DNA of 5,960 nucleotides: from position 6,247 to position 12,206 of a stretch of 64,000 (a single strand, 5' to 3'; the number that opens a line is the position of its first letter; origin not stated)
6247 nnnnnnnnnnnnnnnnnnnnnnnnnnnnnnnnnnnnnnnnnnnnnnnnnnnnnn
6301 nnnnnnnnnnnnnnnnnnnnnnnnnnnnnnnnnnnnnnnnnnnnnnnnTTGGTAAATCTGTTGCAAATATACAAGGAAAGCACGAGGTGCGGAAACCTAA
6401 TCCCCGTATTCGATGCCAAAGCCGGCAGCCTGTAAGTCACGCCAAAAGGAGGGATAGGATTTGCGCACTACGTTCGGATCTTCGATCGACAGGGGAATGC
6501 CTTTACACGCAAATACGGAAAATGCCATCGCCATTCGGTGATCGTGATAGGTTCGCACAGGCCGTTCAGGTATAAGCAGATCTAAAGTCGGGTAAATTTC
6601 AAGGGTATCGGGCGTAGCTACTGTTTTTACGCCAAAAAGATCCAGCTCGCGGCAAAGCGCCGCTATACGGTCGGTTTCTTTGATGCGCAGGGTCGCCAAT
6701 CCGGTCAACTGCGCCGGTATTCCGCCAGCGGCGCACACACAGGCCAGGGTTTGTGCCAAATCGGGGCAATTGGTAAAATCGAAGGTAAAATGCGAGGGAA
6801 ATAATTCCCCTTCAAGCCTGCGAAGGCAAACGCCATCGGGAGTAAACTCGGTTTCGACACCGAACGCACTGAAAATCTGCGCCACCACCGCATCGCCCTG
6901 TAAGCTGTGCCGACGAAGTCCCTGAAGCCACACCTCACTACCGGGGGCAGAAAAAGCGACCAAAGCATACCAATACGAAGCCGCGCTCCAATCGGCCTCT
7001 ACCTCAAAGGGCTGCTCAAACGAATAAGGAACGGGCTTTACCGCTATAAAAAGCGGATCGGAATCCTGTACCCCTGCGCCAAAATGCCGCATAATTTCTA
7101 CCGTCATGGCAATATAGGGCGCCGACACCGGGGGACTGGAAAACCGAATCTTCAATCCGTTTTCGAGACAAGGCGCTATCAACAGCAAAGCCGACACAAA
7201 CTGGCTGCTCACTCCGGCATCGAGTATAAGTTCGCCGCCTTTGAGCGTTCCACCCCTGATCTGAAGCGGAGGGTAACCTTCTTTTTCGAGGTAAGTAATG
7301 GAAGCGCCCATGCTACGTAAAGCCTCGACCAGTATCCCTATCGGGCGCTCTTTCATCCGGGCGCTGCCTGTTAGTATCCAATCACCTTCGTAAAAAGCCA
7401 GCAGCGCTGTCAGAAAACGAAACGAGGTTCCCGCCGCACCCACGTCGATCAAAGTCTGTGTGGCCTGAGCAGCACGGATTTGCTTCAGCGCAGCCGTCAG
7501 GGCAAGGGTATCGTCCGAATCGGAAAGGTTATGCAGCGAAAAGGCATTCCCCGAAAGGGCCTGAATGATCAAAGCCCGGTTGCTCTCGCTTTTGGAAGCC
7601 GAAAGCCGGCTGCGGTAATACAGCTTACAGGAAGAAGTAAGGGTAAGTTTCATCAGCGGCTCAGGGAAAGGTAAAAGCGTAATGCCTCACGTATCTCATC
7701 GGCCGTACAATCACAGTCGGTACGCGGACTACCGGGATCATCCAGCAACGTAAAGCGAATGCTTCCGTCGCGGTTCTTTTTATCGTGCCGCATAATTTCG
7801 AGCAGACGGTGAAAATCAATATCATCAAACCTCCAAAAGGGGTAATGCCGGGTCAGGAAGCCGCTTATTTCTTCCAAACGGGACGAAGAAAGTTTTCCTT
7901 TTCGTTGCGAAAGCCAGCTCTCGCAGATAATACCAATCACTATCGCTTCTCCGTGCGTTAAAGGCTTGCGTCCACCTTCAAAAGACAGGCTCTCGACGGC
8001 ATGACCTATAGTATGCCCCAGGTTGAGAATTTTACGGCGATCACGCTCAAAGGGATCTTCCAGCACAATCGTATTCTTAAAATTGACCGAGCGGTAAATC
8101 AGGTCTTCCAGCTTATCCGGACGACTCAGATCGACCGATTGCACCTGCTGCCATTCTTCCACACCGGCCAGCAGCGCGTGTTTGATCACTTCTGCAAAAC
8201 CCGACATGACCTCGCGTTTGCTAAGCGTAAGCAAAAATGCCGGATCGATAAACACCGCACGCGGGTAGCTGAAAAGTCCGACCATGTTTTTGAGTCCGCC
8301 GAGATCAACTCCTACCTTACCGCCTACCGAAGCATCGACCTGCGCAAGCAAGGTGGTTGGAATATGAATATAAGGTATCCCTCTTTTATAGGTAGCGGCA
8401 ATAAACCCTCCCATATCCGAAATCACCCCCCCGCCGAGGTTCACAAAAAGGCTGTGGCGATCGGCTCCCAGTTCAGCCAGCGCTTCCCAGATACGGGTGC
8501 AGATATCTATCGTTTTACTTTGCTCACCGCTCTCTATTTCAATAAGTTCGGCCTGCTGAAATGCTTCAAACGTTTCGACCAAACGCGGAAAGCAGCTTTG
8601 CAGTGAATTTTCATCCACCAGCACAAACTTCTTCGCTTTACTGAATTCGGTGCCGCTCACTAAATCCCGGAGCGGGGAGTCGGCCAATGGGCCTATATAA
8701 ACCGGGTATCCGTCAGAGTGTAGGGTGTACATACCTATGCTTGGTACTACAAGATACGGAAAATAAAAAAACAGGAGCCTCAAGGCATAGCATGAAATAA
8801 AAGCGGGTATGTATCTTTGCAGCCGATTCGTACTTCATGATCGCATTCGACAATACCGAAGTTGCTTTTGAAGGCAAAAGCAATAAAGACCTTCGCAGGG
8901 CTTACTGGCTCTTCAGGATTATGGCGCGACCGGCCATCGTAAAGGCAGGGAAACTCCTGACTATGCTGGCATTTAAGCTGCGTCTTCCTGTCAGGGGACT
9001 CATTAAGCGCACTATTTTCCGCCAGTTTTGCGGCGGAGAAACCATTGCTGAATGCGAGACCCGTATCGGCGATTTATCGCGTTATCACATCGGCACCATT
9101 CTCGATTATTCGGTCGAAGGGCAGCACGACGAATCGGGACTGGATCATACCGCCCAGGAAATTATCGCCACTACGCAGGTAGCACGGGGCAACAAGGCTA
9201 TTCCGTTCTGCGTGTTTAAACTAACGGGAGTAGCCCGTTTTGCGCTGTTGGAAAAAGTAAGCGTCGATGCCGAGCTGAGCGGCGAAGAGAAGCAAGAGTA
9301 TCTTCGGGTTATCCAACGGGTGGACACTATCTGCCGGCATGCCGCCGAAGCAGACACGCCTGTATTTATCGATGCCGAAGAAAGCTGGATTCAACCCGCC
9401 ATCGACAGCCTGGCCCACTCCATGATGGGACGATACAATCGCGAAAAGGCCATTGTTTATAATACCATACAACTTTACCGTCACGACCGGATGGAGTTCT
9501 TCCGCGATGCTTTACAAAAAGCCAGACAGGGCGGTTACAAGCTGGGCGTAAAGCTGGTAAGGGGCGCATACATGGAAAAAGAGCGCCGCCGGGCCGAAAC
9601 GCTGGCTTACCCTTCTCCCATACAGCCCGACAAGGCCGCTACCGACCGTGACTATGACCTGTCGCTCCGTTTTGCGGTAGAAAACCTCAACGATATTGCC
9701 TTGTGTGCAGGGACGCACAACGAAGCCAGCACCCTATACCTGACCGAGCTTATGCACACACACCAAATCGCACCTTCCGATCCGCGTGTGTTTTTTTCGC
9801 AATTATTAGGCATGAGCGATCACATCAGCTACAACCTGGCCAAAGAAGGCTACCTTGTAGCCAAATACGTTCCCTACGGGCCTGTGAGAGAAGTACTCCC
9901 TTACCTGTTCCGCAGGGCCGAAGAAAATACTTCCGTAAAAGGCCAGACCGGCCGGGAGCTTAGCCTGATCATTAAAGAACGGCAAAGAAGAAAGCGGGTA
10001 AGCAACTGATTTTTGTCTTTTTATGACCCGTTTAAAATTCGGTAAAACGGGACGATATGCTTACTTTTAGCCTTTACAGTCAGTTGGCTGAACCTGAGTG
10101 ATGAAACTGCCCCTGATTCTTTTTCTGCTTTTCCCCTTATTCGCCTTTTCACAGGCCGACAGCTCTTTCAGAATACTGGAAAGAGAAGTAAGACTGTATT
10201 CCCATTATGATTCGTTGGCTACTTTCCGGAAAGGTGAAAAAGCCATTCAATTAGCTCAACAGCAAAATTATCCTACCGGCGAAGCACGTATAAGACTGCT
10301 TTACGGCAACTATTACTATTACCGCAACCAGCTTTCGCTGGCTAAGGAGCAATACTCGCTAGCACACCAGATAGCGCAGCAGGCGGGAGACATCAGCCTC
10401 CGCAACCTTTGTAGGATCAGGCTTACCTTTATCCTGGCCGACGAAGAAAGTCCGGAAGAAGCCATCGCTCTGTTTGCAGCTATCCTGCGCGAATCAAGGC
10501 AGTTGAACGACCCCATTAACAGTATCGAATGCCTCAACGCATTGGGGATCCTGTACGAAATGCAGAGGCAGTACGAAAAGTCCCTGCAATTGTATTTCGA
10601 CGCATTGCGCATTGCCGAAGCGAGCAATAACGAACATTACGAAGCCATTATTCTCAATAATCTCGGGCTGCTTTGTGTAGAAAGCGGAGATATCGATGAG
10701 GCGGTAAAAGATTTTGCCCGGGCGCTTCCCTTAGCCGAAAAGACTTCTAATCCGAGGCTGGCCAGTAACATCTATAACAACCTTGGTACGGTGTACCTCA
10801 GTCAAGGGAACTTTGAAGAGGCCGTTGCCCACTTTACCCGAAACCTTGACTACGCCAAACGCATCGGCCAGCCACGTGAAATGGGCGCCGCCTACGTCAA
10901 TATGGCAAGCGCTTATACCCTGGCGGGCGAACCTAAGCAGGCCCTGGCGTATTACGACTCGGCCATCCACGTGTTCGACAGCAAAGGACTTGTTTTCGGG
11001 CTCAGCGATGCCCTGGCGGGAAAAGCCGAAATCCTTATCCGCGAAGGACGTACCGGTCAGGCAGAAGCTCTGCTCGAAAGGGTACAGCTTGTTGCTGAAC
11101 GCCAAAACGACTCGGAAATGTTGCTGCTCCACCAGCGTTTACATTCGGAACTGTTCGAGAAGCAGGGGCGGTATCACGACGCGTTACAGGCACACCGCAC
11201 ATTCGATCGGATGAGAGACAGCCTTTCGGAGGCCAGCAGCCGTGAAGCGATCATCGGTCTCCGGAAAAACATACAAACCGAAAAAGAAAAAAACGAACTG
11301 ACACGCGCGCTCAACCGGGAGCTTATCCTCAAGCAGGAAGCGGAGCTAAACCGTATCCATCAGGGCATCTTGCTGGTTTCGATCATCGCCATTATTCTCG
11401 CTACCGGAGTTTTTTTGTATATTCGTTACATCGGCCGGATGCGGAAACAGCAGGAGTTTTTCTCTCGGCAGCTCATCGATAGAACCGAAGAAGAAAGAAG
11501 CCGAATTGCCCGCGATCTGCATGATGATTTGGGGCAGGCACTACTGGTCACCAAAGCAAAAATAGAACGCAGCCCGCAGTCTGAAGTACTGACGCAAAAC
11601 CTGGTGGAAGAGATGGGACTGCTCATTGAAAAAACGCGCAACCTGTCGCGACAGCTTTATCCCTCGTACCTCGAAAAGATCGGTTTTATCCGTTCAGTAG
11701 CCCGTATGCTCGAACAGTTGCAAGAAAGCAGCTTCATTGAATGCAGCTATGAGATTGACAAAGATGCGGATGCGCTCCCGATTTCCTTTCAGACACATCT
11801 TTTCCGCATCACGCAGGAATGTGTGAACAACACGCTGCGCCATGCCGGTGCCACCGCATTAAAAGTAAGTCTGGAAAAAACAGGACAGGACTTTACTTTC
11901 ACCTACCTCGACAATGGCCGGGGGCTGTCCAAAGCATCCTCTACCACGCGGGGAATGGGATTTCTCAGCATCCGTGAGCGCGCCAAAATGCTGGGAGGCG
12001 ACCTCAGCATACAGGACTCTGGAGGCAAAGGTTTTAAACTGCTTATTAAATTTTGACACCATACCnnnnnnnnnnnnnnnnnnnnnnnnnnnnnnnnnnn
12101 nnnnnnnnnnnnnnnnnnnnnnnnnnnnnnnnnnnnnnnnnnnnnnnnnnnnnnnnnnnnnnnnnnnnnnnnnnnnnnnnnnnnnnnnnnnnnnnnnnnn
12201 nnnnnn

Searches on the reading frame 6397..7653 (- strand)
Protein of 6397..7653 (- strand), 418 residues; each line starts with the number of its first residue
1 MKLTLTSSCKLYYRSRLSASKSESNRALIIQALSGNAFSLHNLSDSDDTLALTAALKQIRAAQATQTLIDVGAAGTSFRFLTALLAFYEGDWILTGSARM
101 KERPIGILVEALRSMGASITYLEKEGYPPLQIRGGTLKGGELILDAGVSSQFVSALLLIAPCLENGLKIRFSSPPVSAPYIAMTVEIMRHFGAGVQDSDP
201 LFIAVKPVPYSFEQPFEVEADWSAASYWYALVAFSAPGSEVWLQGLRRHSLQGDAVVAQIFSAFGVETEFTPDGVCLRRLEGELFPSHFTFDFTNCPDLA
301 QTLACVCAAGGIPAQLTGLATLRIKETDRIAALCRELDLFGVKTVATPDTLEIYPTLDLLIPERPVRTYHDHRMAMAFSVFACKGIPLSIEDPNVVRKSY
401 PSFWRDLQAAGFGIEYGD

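Call 58: search_protein_families(library=pfam, proteins=[window:6397-7653:-], max_evalue=0.00001)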
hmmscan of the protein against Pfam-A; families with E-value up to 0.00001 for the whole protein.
window:6397-7653:- (418 aa): 1 family
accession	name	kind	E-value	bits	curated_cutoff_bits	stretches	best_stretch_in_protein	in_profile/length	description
PF00275.25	EPSP_synthase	-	8.2e-79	265.7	22.8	1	16-407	12-417/417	EPSP synthase (3-phosphoshikimate 1-carboxyvinyltransferase)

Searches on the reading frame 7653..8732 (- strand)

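Call 58: search_protein_families(library=pfam, proteins=[window:7653-8732:-], max_evalue=0.00001)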
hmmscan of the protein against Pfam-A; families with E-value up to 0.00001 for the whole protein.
window:7653-8732:- (359 aa): 3 families
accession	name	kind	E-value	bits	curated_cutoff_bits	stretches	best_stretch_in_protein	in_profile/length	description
PF01761.26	DHQ_synthase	-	3.5e-43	146.4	24.2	1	64-176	2-114/115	3-dehydroquinate synthase N-terminal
PF24621.2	DHQS_C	-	9.8e-35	120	27.6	1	178-320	1-144/144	3-dehydroquinate synthase C-terminal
PF13685.12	Fe-ADH_2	-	6e-07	30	28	1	23-167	12-145/149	Iron-containing alcohol dehydrogenase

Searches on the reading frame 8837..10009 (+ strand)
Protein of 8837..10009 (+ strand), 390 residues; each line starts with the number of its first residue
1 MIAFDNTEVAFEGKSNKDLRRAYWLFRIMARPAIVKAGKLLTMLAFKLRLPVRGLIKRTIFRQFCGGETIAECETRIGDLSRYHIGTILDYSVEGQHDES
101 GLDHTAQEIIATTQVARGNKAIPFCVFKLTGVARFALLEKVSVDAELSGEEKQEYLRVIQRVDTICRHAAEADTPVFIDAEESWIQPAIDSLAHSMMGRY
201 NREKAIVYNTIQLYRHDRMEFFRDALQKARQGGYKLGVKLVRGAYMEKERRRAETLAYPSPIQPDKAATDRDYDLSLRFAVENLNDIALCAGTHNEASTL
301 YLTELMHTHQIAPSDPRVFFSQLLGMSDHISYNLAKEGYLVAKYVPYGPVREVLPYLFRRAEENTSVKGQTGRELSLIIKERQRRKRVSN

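Call 58: search_protein_families(library=pfam, proteins=[window:8837-10009:+], max_evalue=0.00001)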
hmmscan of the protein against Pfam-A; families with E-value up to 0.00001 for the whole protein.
window:8837-10009:+ (390 aa): 1 family
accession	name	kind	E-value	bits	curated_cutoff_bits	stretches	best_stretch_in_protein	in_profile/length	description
PF01619.24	Pro_dh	-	1.4e-74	251.6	27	1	75-371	3-276/278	Proline dehydrogenase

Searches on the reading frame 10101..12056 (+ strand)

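Call 59: search_protein_families(library=pfam, proteins=[window:10101-12056:+], max_evalue=0.00001)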
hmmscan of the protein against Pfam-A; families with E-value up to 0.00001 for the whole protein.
window:10101-12056:+ (651 aa): 16 families
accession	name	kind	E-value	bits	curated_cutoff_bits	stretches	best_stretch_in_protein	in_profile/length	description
PF13424.12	TPR_12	-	5e-39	132.8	30.1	4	181-250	2-73/77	Tetratricopeptide repeat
PF00515.34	TPR_1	-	1.4e-22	79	27.8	1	223-249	2-28/34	Tetratricopeptide repeat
PF13176.12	TPR_7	-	2.1e-16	59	27.9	0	226-251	3-30/36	Tetratricopeptide repeat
PF07719.23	TPR_2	-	3.5e-16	58.3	27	0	224-247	3-26/34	Tetratricopeptide repeat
PF17874.7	TPR_MalT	-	5.5e-15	55.9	45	1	142-266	40-165/336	MalT-like TPR region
PF13374.12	TPR_10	-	4e-14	52.5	27.5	0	224-254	4-34/42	Tetratricopeptide repeat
PF13181.12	TPR_8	-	1.3e-09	37.9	25.7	0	223-247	2-26/34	Tetratricopeptide repeat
PF14938.12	SNAP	-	1.6e-09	38.1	25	1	143-288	36-181/282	Soluble NSF attachment protein, SNAP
PF13428.12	TPR_14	-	2.6e-09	37.3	23.5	0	264-290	3-29/44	Tetratricopeptide repeat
PF13432.12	TPR_16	-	8.7e-09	36.1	32.7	0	228-289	3-58/65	Tetratricopeptide repeat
PF02518.31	HATPase_c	-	9.5e-09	36.1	26.4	1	565-648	4-104/111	Histidine kinase-, DNA gyrase B-, and HSP90-like ATPase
PF07721.20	TPR_4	-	1.1e-08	35.4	27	0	304-327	3-26/26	Tetratricopeptide repeat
PF14559.12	TPR_19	-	2.8e-07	31.2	25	0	275-345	4-66/68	Tetratricopeptide repeat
PF13431.12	TPR_17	-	8.6e-07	29.2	24.4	0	222-242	13-33/34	Tetratricopeptide repeat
PF07730.19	HisKA_3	-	1.1e-06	29.5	24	1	465-518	1-62/68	Histidine kinase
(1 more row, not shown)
